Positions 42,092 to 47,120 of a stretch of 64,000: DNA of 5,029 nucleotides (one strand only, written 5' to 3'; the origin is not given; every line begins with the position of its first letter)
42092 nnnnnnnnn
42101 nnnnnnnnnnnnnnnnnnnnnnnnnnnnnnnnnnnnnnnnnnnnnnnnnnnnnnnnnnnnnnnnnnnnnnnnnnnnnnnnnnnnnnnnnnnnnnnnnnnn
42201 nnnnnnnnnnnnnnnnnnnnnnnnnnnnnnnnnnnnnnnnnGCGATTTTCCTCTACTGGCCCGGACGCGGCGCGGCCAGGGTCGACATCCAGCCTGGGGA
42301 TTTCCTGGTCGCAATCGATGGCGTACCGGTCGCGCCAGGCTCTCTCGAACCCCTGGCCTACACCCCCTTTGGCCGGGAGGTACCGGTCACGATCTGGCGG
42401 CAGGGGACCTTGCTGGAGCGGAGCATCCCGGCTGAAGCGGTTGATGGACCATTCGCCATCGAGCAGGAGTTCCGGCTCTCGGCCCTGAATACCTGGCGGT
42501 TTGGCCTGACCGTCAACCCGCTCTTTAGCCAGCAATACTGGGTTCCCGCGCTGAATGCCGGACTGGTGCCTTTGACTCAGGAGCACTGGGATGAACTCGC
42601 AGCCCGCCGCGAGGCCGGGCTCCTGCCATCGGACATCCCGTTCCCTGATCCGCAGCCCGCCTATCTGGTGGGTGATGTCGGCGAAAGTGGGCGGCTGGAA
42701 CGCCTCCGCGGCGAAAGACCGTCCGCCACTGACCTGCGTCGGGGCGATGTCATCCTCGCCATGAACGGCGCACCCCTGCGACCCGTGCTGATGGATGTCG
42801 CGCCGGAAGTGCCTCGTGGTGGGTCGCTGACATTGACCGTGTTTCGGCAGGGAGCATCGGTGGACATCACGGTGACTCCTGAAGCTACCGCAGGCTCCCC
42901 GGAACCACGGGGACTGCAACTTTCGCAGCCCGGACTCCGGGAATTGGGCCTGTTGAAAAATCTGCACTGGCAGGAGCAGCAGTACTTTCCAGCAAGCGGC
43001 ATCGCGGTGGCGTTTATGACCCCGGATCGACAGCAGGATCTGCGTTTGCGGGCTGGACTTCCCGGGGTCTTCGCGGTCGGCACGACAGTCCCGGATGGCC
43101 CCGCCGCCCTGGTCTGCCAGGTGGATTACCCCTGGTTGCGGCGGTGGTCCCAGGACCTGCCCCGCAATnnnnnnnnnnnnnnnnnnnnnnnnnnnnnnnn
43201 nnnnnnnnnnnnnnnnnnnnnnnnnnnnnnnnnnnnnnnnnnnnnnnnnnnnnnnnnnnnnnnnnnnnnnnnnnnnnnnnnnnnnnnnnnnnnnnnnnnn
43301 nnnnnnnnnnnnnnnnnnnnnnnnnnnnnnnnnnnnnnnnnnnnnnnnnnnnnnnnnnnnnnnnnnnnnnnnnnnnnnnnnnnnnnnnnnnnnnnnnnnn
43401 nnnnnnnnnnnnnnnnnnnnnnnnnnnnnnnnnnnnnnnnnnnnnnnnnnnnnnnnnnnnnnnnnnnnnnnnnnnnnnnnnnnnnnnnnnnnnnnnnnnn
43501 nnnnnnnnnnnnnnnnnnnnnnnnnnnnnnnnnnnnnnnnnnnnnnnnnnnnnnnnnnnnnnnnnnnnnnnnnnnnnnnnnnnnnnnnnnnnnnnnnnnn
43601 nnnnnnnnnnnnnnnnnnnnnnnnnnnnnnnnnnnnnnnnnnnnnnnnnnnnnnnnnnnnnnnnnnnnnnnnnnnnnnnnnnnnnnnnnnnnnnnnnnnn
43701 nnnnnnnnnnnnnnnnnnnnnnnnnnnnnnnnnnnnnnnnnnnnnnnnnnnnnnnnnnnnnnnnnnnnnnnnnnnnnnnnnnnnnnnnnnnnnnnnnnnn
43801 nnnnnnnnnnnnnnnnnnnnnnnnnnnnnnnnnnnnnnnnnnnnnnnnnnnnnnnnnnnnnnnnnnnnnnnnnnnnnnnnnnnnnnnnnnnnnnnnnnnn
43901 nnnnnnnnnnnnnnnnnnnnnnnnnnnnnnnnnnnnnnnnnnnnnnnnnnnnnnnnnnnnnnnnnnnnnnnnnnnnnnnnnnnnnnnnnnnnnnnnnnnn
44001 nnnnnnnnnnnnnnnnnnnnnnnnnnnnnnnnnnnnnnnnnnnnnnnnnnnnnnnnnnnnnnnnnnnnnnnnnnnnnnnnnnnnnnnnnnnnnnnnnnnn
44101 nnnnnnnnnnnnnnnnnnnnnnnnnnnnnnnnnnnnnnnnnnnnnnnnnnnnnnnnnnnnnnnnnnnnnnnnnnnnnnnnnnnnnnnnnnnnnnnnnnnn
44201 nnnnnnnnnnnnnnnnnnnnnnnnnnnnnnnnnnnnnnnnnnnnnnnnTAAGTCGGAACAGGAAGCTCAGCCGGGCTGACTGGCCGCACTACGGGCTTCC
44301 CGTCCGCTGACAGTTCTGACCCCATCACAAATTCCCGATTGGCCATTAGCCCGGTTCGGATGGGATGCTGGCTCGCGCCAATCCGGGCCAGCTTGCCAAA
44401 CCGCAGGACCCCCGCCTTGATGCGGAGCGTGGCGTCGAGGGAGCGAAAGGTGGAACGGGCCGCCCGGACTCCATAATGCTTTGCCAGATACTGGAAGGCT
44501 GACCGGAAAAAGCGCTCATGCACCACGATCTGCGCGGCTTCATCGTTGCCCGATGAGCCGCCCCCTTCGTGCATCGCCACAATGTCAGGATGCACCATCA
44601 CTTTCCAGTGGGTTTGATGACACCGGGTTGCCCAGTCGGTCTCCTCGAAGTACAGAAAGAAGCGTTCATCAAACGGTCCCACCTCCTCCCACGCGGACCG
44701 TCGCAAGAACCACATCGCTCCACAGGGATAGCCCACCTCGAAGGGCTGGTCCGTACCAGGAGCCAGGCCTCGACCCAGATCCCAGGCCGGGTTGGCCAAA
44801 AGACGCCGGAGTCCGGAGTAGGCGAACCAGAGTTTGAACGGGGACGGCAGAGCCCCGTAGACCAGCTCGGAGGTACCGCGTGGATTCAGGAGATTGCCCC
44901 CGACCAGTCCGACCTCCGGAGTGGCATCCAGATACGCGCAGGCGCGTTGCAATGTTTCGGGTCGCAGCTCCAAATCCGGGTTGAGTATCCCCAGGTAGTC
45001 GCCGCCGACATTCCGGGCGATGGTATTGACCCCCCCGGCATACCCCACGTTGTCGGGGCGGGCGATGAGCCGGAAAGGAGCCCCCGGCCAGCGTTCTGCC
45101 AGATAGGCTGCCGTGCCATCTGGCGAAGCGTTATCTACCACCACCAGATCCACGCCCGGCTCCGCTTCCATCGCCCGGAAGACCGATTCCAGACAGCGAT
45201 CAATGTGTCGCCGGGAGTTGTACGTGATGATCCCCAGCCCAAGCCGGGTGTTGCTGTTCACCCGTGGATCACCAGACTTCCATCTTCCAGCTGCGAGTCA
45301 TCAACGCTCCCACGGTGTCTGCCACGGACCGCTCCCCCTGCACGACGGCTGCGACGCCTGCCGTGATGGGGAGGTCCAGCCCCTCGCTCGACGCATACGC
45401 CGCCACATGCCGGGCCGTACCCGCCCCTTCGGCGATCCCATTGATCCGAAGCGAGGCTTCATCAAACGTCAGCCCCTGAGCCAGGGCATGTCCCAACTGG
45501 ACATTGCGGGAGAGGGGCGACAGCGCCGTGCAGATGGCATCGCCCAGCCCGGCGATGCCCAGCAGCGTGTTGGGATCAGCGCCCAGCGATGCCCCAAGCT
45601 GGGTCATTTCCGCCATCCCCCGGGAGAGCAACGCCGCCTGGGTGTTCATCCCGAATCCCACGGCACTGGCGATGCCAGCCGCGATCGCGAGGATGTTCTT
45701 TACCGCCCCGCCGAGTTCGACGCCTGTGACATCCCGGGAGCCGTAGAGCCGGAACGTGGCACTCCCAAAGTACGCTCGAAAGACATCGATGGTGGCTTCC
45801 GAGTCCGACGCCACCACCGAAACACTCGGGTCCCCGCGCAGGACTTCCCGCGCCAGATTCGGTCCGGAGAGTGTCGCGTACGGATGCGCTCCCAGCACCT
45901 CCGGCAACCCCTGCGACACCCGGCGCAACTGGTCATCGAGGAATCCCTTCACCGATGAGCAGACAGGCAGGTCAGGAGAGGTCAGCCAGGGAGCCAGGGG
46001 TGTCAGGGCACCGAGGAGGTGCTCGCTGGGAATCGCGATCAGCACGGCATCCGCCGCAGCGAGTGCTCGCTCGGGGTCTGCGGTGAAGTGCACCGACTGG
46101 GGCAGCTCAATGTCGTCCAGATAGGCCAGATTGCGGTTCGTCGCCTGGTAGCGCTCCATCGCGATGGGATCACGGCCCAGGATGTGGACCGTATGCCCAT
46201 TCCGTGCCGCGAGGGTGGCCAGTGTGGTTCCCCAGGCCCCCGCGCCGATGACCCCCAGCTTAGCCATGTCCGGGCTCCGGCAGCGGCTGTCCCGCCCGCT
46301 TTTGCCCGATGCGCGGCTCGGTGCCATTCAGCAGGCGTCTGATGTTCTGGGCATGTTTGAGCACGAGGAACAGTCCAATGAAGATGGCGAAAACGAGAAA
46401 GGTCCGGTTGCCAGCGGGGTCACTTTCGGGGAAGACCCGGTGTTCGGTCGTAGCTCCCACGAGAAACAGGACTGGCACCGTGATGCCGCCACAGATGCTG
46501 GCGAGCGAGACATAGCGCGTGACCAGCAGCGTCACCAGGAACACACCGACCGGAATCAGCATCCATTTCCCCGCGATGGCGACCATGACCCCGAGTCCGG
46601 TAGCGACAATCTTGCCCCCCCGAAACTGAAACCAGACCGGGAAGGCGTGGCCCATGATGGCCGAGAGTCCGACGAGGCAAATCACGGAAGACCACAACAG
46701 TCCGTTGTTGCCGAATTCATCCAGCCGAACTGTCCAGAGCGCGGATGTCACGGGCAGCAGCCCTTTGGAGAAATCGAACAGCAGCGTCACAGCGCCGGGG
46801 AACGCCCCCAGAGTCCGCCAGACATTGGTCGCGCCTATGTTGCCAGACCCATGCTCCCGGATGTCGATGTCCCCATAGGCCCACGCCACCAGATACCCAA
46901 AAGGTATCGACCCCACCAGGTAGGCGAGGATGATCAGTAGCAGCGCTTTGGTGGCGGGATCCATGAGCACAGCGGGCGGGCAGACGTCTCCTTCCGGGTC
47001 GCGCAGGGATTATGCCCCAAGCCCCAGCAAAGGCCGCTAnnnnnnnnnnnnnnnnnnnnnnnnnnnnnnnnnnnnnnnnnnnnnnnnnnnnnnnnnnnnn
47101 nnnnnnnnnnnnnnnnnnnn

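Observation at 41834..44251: Wzx-type flippase with two PDZ-like domains inserted between TM3 and TM4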

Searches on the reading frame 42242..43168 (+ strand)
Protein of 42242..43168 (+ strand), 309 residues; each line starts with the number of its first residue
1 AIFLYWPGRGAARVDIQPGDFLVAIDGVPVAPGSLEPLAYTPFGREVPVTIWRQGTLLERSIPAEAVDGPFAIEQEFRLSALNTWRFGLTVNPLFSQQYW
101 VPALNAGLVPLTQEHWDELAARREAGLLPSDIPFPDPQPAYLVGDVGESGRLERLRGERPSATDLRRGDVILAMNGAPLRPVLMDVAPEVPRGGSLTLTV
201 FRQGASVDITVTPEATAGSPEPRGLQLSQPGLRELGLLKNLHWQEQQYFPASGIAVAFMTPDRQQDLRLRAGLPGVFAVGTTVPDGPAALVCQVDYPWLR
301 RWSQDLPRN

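Call 43: predict_structure(alignment_id=A2)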
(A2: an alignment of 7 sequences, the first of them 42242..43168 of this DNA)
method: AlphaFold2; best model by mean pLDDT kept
length: 309 residues; sequences in the alignment: 7
mean_pLDDT: 81.0   pTM: 0.73
mean pLDDT of the five models: 81.0, 79.7, 79.2, 79.1, 67.2
residues with pLDDT >= 90: 92; 70-90: 163; 50-70: 34; < 50: 20
segments of 3 or more residues with pLDDT < 50: 150-154, 157-161, 300-303, 306-309
pLDDT, mean of each block of 10 residues (from residue 1): 63 90 95 88 92 95 85 88 84 84 86 90 84 88 76 47 78 87 57 77 90 71 79 77 89 92 87 81 90 73 45
secondary structure, 60 per line:
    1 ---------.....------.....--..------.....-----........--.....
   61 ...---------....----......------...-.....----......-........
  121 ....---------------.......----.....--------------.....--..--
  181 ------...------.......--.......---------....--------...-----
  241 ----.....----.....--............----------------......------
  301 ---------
elements in order: H10-14 E21-25 H36-40 E46-53 E56-63 E73-76 H81-86 E97-101 E106-111 H113-124 E140-146 H151-155 E170-174 E196-202 E205-211 E221-224 E245-249 E254-258 H261-272 E289-294

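Call 45: fold_search(model_id=the predicted structure, library=pdb)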
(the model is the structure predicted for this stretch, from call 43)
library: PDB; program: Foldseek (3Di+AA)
matches with E <= 10: 878; with E <= 0.001: 21
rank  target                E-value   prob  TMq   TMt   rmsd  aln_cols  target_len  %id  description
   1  3otp_D                1.1e-04  1.00  0.18  0.15  15.6       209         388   14  Crystal structure of the DegP dodecamer with a model substrate (released 2011-01-19)
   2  7w6x                  1.3e-04  0.99  0.20  0.14  17.6       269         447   15  Crystal structure of E. coli RseP in complex with batimastat (released 2022-09-07)
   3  2pzd_A                1.5e-04  1.00  0.27  0.72   4.3       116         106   25  Crystal Structure of the HtrA2/Omi PDZ Domain Bound to a Phage-Derived Ligand (WTMFWV) (released 2007-08-07)
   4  3otp_E                1.5e-04  1.00  0.20  0.16  16.2       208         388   13  Crystal structure of the DegP dodecamer with a model substrate (released 2011-01-19)
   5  3pv2_C                1.8e-04  1.00  0.19  0.16  15.0       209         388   14  Structure of Legionella fallonii DegQ (wt) (released 2011-06-15)
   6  4ri0_A                3.0e-04  1.00  0.27  0.27  12.9       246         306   17  Serine Protease HtrA3, mutationally inactivated (released 2014-10-29)
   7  3pv3_C                3.2e-04  1.00  0.21  0.17  14.7       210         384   15  Structure of Legionella fallonii DegQ (S193A variant) (released 2011-06-15)
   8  4a8d_A                3.4e-04  1.00  0.19  0.16  14.9       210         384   14  DegP dodecamer with bound OMP (released 2012-01-11)
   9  3wkl                  3.8e-04  1.00  0.18  0.30  18.1       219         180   16  The periplasmic PDZ tandem fragment of the RseP homologue from Aquifex aeolicus (released 2013-12-18)
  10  3pv5_B                5.6e-04  1.00  0.20  0.17  14.9       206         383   14  Structure of Legionella fallonii DegQ (N189G/P190G variant) (released 2011-06-15)
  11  3mh6                  5.6e-04  1.00  0.21  0.17  15.0       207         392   15  HtrA proteases are activated by a conserved mechanism that can be triggered by distinct molecular cues (released 2010-06-30)
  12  3otp_F                6.2e-04  1.00  0.17  0.14  16.4       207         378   12  Crystal structure of the DegP dodecamer with a model substrate (released 2011-01-19)
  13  5y09_B                6.2e-04  0.98  0.21  0.18  16.2       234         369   13  Crystal structure of Deg9 at 295 K (released 2017-10-18)
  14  3otp_A                6.6e-04  1.00  0.18  0.15  16.8       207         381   13  Crystal structure of the DegP dodecamer with a model substrate (released 2011-01-19)
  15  3pv5_A                7.0e-04  1.00  0.19  0.15  15.1       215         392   14  Structure of Legionella fallonii DegQ (N189G/P190G variant) (released 2011-06-15)
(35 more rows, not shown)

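Call 51: find_homologous_proteins(query=A2, max_evalue=0.001)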
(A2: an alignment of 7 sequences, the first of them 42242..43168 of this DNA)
Query A2 (7 sequences) (309 aa, profile of the alignment): 21 proteins with E <= 0.001 among 8000 candidates.
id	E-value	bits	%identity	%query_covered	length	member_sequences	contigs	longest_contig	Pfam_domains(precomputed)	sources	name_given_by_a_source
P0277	4.5e-7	48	35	26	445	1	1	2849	PF04495.21,PF14685.15,PF17820.8,PF00595.30,PF13180.13,PF02163.29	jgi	-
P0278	6.2e-7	47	41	18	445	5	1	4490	PF14685.15,PF13365.13,PF17820.8,PF00595.30,PF13180.13,PF00089.33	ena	-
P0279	6.5e-7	47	26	69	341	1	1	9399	PF04495.21,PF14685.15,PF17820.8,PF17816.9,PF00595.30,PF13180.13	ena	-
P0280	7.7e-7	47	32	20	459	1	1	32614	PF14685.15,PF13365.13,PF17820.8,PF00595.30,PF13180.13,PF00089.33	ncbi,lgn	-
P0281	1.1e-5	43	37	17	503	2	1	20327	PF14685.15,PF13365.13,PF17820.8,PF00595.30,PF13180.13,PF00089.33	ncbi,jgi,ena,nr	ncbi:MAG TPA: Do family serine endopeptidase [Polyangiaceae bacterium]|nr:Do family serine endopepti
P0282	2.8e-5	42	26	56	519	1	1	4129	PF14685.15,PF13365.13,PF17820.8,PF00595.30,PF13180.13,PF00089.33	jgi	jgi:serine protease Do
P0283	4.3e-5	41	26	47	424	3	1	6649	PF17820.8,PF00595.30,PF13180.13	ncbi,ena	-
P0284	4.4e-5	41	36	16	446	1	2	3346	PF17820.8,PF00595.30,PF13180.13,PF02163.29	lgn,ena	-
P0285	5.2e-5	41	25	57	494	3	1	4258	PF14685.15,PF13365.13,PF17820.8,PF00595.30,PF13180.13,PF10459.16,PF00089.33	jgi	jgi:serine protease Do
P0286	5.8e-5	41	41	16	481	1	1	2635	PF13365.13,PF17820.8,PF00595.30,PF13180.13,PF00089.33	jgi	jgi:serine protease Do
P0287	7.2e-5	40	30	25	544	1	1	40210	PF17820.8,PF00595.30,PF13180.13,PF02163.29,PF21558.4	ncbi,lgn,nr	ncbi:MAG: site-2 protease family protein [Deltaproteobacteria bacterium]|nr:site-2 protease family p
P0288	7.7e-5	40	26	56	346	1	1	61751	PF14685.15,PF13365.13,PF17820.8,PF00595.30,PF13180.13,PF00089.33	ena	-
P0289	1.4e-4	39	38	19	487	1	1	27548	PF14685.15,PF13365.13,PF12812.14,PF17820.8,PF00595.30,PF13180.13,PF00089.33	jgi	jgi:serine protease Do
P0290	1.8e-4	39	38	14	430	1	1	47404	PF17820.8,PF00595.30,PF13180.13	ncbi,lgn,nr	ncbi:MAG: PDZ domain-containing protein [Longimicrobiales bacterium]|nr:PDZ domain-containing protei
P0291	2.5e-4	39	40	18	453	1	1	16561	PF04495.21,PF14685.15,PF17820.8,PF00595.30,PF13180.13,PF02163.29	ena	-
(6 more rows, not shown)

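Call 63: find_related_loci(query=A2, collection=metagenome_contigs, flank=6000)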
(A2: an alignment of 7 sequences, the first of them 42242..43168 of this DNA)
Query A2 (309 aa) in metagenome_contigs; peptide patterns used: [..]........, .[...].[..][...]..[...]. (x = any residue, [..] = any of these).
217 stretches matched a pattern; 1 encode a relative of the query (tblastn E <= 1e-3); 1 distinct loci.
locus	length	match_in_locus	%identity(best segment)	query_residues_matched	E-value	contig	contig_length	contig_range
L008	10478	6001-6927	62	1-309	2e-120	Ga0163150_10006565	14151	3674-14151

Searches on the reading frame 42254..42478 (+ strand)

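Call 37: search_protein_families(library=pfam, proteins=[window:42254-42478:+], max_evalue=10)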
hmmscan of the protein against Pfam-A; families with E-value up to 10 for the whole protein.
seq(75 aa): 4 families
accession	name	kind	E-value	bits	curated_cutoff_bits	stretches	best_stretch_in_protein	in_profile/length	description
PF17820.7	PDZ_6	-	1.2e-05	25.4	27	1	7-49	11-54/54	PDZ domain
PF00595.29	PDZ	-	0.0047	17.7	23.2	1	3-27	34-58/81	PDZ domain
PF13180.12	PDZ_2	-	0.025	15.3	27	1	7-57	25-77/80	PDZ domain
PF14685.13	PDZ_Tricorn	-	0.067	13.6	25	1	10-49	38-78/88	Tricorn protease PDZ domain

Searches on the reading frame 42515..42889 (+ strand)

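Call 37: search_protein_families(library=pfam, proteins=[window:42515-42889:+], max_evalue=10)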
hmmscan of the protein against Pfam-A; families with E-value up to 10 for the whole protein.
seq(125 aa): 4 families
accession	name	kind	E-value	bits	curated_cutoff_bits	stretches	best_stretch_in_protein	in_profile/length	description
PF00595.29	PDZ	-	0.022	15.6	23.2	1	66-91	35-60/81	PDZ domain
PF17820.7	PDZ_6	-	0.11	12.7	27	1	74-108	16-51/54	PDZ domain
PF13180.12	PDZ_2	-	0.12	13.1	27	1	69-120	24-78/80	PDZ domain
PF21247.3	Fic-like_C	-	0.25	11.7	27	1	2-22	30-50/64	Filamentation induced by cAMP protein Fic-like, C-terminal domain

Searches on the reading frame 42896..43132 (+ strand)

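Call 37: search_protein_families(library=pfam, proteins=[window:42896-43132:+], max_evalue=10)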
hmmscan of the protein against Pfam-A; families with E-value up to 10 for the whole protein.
seq(79 aa): 1 family
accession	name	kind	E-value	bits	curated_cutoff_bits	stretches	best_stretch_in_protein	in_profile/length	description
PF21830.1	DUF6890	-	0.22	11.8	23.6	1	20-40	22-42/44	Family of unknown function (DUF6890)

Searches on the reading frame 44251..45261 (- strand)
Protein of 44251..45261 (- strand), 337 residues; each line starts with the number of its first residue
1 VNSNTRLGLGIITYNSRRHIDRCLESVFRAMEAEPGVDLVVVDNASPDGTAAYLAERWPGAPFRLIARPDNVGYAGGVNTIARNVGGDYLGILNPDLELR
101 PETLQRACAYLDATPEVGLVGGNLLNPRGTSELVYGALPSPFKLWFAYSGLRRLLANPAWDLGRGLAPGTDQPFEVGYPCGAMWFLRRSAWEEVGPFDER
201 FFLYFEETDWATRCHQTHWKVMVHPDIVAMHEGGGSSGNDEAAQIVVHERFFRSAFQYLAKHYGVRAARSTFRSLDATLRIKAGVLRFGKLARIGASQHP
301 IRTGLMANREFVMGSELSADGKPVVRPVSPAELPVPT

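Call 11: search_protein_families(library=pfam, proteins=[window:44251-45261:-], max_evalue=0.001)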
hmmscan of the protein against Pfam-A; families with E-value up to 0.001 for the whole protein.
window:44251-45261:- (337 aa): 3 families
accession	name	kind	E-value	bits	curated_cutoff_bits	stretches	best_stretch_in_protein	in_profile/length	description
PF00535.33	Glycos_transf_2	-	3.2e-20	73.2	23.3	1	11-192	4-165/168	Glycosyl transferase family 2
PF13641.12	Glyco_tranf_2_3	-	3.1e-10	40.9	27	1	11-233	7-213/230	Glycosyltransferase like family 2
PF13632.12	Glyco_trans_2_3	-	0.00055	20.2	27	0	179-244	72-135/198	Glycosyl transferase family group 2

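Call 38: search_protein_families(library=ncbifam, proteins=[window:44251-45261:-], max_evalue=0.001)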
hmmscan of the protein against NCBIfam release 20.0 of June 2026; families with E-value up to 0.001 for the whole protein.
window:44251-45261:- (337 aa): 7 families
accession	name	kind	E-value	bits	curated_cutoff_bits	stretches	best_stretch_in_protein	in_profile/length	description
TIGR03965.1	mycofact_glyco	equivalog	6e-11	41.9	280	1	15-129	84-196/467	mycofactocin biosynthesis glycosyltransferase MftF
NF041875.1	EPS_EpsD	equivalog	4e-09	36.3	370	1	11-232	5-207/325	exopolysaccharide biosynthesis glycosyltransferase EpsD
TIGR01556.1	rhamnosyltran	subfamily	2.1e-06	27.1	200.55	1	185-238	154-207/281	rhamnosyltransferase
TIGR03937.1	PgaC_IcaA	equivalog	1.1e-05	24.6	422.3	1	9-123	49-162/407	poly-beta-1,6-N-acetyl-D-glucosamine synthase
NF038302.1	EPS_HpsE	equivalog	9.9e-05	21.4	300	0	8-124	4-124/307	hormogonium polysaccharide biosynthesis glycosyltransferase HpsE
NF038299.1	EPS_HpsN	equivalog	0.00026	20.1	425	0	11-127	7-122/317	hormogonium polysaccharide biosynthesis glycosyltransferase HpsN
NF047683.1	TeichurnBiosyTuaG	equivalog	0.00068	19.3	400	1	12-112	13-112/252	teichuronic acid biosynthesis protein TuaG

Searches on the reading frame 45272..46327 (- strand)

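Call 11: search_protein_families(library=pfam, proteins=[window:45272-46327:-], max_evalue=0.001)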
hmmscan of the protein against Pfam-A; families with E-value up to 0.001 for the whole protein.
window:45272-46327:- (352 aa): 8 families
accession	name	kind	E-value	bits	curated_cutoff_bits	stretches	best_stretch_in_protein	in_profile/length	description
PF07479.19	NAD_Gly3P_dh_C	-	6e-44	150.1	25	1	199-338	1-140/142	NAD-dependent glycerol-3-phosphate dehydrogenase C-terminus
PF01210.29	NAD_Gly3P_dh_N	-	5.3e-37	127.7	23.1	1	24-178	2-156/158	NAD-dependent glycerol-3-phosphate dehydrogenase N-terminus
PF20618.3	GPD_NAD_C_bact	-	6.4e-14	52.7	27.6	1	259-325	1-66/66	Bacterial GPD, NAD-dependent C-terminal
PF02558.23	ApbA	-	2.9e-07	30.7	22.2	1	25-116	2-91/150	Ketopantoate reductase PanE/ApbA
PF03807.23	F420_oxidored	-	2.6e-06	28.4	21.6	1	23-111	1-79/94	NADP oxidoreductase coenzyme F420-dependent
PF02153.23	PDH_N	-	9.3e-05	22.4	26.5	1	79-163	32-119/154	Prephenate dehydrogenase, nucleotide-binding domain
PF03446.21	NAD_binding_2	-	0.0002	21.8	21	1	23-103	1-67/161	NAD binding domain of 6-phosphogluconate dehydrogenase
PF02737.24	3HCDH_N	-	0.00032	21.1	22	1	23-65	1-43/180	3-hydroxyacyl-CoA dehydrogenase, NAD binding domain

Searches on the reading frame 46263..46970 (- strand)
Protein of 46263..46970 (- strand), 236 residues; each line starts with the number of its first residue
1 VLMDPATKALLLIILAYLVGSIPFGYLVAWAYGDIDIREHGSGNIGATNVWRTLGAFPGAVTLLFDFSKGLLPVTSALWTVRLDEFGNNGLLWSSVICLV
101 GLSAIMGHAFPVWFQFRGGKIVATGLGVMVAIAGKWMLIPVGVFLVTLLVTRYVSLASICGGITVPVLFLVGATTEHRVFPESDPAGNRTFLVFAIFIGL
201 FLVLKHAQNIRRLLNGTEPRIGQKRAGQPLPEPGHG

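Call 12: search_protein_families(library=pfam, proteins=[window:46263-46970:-], max_evalue=0.001)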
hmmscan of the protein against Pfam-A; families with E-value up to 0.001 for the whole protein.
window:46263-46970:- (236 aa): 1 family
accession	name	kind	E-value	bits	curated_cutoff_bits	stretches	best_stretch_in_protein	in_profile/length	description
PF02660.20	G3P_acyltransf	-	9.1e-52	175.9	24.1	1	15-213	1-164/164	Glycerol-3-phosphate acyltransferase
